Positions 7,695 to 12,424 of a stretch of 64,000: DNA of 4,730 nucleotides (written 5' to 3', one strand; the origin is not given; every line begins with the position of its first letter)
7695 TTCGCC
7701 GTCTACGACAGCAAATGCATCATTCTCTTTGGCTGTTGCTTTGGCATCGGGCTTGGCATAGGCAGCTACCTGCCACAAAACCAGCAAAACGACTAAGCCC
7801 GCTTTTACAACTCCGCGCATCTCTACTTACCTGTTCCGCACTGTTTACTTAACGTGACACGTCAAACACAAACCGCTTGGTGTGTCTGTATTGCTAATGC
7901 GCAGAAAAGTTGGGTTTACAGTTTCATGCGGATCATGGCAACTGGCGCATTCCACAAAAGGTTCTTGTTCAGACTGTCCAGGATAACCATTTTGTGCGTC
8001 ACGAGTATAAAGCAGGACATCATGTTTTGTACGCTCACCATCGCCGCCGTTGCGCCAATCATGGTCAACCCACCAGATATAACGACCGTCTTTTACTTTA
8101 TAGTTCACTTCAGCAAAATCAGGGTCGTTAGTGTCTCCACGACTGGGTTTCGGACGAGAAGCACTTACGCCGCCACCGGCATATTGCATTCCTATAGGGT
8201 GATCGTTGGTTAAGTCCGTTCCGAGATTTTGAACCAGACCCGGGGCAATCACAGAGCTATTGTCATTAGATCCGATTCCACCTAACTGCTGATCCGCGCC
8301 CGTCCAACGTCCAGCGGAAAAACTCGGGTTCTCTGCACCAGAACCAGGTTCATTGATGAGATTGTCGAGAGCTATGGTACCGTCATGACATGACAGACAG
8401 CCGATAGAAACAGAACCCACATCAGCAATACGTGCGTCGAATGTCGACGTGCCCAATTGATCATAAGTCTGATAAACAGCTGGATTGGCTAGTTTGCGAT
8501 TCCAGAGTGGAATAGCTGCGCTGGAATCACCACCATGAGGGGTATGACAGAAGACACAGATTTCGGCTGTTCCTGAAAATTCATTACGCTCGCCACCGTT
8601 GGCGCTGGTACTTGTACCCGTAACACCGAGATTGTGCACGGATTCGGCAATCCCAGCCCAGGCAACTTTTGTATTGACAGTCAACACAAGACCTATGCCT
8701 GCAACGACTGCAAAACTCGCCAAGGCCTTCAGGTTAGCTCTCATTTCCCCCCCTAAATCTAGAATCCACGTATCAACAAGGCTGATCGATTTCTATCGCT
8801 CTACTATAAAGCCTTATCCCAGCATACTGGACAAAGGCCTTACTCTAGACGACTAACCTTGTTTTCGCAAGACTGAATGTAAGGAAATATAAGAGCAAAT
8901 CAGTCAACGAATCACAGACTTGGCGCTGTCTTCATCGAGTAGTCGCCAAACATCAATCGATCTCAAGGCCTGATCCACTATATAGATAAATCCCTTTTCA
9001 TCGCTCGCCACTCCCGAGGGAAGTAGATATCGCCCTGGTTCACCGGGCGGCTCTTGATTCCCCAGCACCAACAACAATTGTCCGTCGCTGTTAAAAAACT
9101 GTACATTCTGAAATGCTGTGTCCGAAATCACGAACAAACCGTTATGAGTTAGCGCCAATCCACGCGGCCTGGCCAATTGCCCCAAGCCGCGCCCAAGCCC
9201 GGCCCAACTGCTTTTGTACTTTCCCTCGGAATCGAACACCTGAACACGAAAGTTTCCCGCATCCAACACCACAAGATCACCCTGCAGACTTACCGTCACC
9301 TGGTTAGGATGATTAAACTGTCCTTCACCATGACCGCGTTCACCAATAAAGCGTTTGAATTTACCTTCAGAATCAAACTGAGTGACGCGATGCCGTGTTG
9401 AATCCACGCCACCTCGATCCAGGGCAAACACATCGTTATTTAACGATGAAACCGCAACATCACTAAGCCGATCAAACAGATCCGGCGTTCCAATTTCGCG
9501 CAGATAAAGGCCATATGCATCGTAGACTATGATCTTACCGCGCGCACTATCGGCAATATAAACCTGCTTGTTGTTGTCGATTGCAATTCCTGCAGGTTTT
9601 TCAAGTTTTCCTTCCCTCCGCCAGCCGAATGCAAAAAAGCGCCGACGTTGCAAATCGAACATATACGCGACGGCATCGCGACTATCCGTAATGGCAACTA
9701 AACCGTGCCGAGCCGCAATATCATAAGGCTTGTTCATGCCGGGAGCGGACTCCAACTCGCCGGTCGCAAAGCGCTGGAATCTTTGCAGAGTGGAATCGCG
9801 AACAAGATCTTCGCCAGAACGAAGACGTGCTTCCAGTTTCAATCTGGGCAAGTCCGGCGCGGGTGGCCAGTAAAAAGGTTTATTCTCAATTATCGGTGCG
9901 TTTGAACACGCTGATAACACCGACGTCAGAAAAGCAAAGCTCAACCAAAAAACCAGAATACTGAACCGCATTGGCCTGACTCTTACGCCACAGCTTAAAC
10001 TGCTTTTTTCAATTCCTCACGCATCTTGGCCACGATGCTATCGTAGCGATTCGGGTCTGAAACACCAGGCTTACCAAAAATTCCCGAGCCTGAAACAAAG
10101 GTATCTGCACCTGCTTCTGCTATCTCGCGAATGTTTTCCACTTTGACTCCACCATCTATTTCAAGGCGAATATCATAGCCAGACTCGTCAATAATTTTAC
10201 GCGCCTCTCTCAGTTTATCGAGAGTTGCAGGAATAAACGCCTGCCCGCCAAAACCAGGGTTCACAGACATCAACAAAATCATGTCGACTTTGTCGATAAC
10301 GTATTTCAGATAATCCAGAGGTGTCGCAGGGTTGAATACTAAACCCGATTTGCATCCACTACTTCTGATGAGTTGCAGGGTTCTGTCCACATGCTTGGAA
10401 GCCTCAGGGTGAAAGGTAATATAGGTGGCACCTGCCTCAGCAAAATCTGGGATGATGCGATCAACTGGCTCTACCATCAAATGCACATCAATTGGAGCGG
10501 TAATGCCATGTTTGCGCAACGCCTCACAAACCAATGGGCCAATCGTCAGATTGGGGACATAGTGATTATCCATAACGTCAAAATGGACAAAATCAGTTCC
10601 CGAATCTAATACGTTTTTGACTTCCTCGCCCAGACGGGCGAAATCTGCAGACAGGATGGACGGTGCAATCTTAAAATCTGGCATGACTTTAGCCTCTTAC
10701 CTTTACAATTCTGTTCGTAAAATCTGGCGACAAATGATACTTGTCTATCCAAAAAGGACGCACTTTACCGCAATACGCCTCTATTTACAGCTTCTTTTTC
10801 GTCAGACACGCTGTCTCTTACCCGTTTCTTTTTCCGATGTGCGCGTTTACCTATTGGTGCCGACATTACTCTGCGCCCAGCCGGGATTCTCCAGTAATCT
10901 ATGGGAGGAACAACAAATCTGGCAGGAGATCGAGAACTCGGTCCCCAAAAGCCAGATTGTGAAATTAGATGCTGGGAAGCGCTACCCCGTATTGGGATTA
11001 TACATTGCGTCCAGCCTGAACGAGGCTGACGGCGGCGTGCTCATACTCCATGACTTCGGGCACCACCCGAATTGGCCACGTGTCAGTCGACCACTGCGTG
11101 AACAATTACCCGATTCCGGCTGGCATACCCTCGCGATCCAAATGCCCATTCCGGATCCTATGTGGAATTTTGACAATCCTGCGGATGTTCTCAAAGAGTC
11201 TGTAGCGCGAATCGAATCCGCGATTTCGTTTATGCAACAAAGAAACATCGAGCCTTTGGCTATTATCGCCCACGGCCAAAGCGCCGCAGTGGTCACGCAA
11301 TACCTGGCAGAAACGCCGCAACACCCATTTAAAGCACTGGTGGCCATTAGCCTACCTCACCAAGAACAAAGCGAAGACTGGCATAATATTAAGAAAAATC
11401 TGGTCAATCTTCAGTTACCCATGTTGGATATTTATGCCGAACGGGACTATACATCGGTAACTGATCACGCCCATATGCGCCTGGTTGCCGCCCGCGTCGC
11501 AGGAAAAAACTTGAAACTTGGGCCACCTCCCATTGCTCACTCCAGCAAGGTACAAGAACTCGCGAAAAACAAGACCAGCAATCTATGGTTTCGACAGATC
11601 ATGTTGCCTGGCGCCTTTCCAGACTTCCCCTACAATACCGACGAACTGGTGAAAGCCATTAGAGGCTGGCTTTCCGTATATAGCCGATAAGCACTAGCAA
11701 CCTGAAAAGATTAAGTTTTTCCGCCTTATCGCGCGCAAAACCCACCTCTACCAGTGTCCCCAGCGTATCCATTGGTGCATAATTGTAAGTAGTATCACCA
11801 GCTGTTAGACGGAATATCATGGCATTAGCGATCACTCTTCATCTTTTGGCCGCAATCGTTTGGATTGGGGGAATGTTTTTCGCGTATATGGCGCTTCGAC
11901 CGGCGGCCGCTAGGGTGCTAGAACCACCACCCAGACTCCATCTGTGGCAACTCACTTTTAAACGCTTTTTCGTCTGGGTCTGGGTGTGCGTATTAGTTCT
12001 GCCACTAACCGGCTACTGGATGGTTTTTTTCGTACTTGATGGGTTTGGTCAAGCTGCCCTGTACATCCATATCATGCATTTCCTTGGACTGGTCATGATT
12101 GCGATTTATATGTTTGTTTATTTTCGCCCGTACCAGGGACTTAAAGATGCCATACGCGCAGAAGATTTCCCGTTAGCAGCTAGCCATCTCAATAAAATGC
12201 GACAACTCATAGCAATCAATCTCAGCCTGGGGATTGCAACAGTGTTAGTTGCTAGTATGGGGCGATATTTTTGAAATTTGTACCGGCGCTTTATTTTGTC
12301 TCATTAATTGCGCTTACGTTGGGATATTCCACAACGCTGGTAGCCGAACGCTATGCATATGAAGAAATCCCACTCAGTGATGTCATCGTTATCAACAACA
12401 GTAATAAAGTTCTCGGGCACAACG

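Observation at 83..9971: Porin-cytochrome-type cluster with tri/tetraheme cytochromes, a cupredoxin lipoprotein, a PPIase and two NHL propellers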

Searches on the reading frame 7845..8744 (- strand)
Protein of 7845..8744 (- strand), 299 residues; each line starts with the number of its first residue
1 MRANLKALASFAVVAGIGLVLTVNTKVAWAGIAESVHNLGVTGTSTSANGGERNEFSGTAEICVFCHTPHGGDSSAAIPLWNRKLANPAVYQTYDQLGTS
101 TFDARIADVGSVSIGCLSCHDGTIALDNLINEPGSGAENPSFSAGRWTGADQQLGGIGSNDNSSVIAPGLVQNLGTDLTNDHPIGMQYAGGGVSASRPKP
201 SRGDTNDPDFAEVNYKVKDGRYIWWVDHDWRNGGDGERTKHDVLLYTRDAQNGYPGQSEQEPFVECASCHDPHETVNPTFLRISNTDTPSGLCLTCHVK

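Call 3: search_protein_families(library=pfam, proteins=[window:7845-8744:-], max_evalue=0.1)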
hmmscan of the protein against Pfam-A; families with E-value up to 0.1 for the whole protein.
window:7845-8744:- (299 aa): 4 families
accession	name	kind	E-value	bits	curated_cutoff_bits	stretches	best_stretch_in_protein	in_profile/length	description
PF09699.15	Paired_CXXCH_1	-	9.9e-12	44.8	20.6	1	265-298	8-37/41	Doubled CXXCH motif (Paired_CXXCH_1)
PF22113.1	Mtrc-MtrF_II-IV_dom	-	0.00013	22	30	1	33-124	53-130/176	Outer membrane cytochrome MtrC/MtrF-like, domains II/IV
PF14522.11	Cytochrome_C7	-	0.00028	21.1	24.8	1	263-297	13-66/67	Cytochrome c7 and related cytochrome c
PF14537.11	Cytochrom_c3_2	-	0.0044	17.9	25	0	261-297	55-78/79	Cytochrome c3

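Call 4: search_protein_families(library=ncbifam, proteins=[window:7845-8744:-], max_evalue=0.1)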
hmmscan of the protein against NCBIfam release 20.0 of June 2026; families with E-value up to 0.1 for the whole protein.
window:7845-8744:- (299 aa): 6 families
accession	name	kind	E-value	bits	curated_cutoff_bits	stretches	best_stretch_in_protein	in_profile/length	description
TIGR01905.1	paired_CXXCH_1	subfamily_domain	1.6e-09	37.5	25.2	1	265-297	8-36/41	doubled CXXCH domain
TIGR03508.1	decahem_SO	subfamily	8.8e-08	31.9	192.2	1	261-298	141-175/258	DmsE family decaheme c-type cytochrome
TIGR03507.1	decahem_SO1788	subfamily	9e-05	21.1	209.3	1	38-131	555-635/672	OmcA/MtrC family decaheme c-type cytochrome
NF041028.1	decahem_GSU2203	exception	0.001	18.3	325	1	261-298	172-208/317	GSU2203 family decaheme c-type cytochrome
NF033196.2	c_type_nonphoto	exception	0.017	15.3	70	0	63-123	30-94/98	c-type cytochrome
NF040886.1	cyt_C_like_Sec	equivalog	0.022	13.3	250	1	58-125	102-166/423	multiheme c-type cytochrome (seleno)protein ExtKL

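Call 47: search_solved_structures(query=window:7845-8744:-, max_evalue=1, show_alignments=1)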
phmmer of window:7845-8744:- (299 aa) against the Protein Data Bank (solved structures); distinct sequences matched with E-value up to 1: 2.
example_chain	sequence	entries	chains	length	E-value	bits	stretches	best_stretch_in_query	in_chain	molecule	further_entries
9yuq_N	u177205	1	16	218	6.4e-21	78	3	49-135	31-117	Putative multiheme cytochrome c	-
7tfs_A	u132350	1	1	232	7.2e-21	77.8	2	17-197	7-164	Cytochrome c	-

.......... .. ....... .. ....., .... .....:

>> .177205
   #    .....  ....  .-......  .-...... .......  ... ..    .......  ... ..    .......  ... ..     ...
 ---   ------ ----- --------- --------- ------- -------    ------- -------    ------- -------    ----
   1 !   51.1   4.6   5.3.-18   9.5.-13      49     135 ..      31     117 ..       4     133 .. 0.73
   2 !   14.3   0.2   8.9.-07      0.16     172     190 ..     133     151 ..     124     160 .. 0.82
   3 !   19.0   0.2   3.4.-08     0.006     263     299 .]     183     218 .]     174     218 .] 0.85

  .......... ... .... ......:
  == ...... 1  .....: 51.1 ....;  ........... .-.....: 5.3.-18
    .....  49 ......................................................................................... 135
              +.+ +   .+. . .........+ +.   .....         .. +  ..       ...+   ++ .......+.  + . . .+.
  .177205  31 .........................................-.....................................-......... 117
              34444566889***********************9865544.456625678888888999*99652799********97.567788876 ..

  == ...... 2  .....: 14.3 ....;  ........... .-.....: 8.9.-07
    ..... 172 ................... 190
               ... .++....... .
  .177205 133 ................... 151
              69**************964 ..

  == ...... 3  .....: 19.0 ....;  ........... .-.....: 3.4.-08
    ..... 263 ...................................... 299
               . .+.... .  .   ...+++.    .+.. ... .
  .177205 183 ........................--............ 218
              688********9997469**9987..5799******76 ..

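Call 59: search_solved_structures(query=window:7845-8744:-, max_evalue=0.001, show_alignments=2)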
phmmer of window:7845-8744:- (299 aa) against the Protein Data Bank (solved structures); distinct sequences matched with E-value up to 0.001: 2.
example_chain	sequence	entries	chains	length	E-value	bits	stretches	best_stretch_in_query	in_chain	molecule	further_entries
9yuq_N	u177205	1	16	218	6.4e-21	78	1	49-135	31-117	Putative multiheme cytochrome c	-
7tfs_A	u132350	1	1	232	7.2e-21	77.8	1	17-197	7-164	Cytochrome c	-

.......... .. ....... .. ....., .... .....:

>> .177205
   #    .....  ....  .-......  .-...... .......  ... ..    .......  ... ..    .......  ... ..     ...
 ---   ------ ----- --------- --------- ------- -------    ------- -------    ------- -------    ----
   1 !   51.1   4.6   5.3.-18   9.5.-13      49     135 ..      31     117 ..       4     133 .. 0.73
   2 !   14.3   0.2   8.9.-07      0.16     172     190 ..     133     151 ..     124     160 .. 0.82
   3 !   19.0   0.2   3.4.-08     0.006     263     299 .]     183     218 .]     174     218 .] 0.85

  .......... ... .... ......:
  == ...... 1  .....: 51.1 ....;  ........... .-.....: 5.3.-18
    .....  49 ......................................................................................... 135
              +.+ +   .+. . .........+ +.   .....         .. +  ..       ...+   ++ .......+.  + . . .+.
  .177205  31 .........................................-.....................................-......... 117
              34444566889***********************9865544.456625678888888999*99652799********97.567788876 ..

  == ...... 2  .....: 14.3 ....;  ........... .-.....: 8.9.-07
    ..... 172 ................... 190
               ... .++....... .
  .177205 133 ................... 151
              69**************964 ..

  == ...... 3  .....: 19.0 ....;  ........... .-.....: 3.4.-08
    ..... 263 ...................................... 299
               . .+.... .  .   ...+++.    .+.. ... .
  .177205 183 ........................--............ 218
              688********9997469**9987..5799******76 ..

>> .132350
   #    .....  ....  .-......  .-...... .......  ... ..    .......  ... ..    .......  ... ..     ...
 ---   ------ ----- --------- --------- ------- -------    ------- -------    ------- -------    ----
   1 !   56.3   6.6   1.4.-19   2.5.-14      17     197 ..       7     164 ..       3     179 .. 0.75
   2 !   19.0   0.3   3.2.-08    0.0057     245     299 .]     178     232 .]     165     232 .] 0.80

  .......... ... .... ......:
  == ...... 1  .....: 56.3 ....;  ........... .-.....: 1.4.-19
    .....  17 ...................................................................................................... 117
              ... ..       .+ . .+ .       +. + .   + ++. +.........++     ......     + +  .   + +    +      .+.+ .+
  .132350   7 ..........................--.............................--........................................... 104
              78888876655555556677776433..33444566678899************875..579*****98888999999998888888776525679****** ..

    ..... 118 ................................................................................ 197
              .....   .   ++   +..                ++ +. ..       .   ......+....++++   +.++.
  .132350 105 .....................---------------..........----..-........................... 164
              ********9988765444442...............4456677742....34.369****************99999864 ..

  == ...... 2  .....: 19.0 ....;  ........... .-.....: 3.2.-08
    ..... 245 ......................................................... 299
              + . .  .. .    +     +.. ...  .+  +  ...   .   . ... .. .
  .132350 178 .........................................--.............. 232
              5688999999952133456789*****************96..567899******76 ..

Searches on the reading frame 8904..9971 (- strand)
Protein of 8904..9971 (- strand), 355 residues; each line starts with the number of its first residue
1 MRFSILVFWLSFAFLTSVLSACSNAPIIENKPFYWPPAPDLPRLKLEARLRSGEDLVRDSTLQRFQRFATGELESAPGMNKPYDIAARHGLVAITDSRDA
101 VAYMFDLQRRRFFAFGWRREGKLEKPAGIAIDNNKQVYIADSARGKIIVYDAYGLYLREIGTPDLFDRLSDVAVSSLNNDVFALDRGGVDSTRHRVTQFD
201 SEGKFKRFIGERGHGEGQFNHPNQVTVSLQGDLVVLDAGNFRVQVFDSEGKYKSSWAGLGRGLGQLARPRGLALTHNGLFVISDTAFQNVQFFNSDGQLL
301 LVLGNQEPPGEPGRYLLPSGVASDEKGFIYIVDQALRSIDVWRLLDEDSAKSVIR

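Call 3: search_protein_families(library=pfam, proteins=[window:8904-9971:-], max_evalue=0.1)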
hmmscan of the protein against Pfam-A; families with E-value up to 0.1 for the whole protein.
window:8904-9971:- (355 aa): 5 families
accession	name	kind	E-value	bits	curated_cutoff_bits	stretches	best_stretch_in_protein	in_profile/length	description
PF01436.27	NHL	-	1.6e-18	66.1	20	2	219-246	1-28/28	NHL repeat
PF17170.10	DUF5128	-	1.6e-11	44.4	22.9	2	190-254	60-126/321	6-bladed beta-propeller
PF25021.1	TEN_NHL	-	7.2e-08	32.2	27.1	0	120-148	138-166/357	Teneurin NHL domain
PF08450.18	SGL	-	0.0005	20.2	26.3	1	105-163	161-223/246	SMP-30/Gluconolactonase/LRE-like region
PF06739.17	SBBP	-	0.0082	16.5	20.5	0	317-332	14-29/38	Beta-propeller repeat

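Call 4: search_protein_families(library=ncbifam, proteins=[window:8904-9971:-], max_evalue=0.1)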
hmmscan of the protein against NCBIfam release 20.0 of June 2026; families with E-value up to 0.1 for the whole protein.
window:8904-9971:- (355 aa): 3 families
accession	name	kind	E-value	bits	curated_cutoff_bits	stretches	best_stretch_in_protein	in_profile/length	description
NF035926.1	scyF_NHL_VPEP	equivalog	3.4e-29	102.1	350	2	191-341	73-225/376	scytonemin biosynthesis PEP-CTERM protein ScyF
NF047780.1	LIC12708_fam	subfamily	9e-13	47.8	150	2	122-254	118-218/391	LIC_12708 family protein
NF033206.1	ScyE_fam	subfamily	0.0059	16.2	80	0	122-146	300-328/333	ScyD/ScyE family protein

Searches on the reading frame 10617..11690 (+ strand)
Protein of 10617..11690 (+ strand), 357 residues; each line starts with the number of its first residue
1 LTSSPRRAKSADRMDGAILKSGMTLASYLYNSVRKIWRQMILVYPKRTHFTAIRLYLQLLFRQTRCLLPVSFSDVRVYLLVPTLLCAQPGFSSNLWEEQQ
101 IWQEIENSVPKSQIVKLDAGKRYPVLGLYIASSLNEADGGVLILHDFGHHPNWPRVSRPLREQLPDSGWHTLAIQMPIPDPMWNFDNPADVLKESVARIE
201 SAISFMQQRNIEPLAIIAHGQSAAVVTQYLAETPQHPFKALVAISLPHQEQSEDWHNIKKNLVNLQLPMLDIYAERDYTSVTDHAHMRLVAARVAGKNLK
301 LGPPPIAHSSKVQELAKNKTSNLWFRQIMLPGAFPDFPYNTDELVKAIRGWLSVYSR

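Call 62: search_protein_families(library=pfam, proteins=[window:10617-11690:+], max_evalue=0.001)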
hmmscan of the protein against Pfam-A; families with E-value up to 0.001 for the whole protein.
window:10617-11690:+ (357 aa): 1 family
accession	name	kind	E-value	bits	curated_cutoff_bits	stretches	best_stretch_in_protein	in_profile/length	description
PF12048.14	DUF3530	-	3.1e-37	129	29.8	2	102-180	50-127/310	Protein of unknown function (DUF3530)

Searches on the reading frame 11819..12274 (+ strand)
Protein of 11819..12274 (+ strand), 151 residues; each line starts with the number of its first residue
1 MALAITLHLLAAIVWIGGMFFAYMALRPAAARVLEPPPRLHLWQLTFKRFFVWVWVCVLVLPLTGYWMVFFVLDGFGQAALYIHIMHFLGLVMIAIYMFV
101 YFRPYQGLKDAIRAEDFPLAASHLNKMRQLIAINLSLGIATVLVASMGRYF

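Call 62: search_protein_families(library=pfam, proteins=[window:11819-12274:+], max_evalue=0.001)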
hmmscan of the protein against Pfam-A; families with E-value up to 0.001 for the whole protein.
window:11819-12274:+ (151 aa): 2 families
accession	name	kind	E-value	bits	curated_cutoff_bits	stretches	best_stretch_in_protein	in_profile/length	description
PF05425.18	CopD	-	3.8e-13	50.2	32.1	1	46-146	3-103/105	Copper resistance protein D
PF10027.14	DUF2269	-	0.00036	21.1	28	1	6-146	5-144/150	Predicted integral membrane protein (DUF2269)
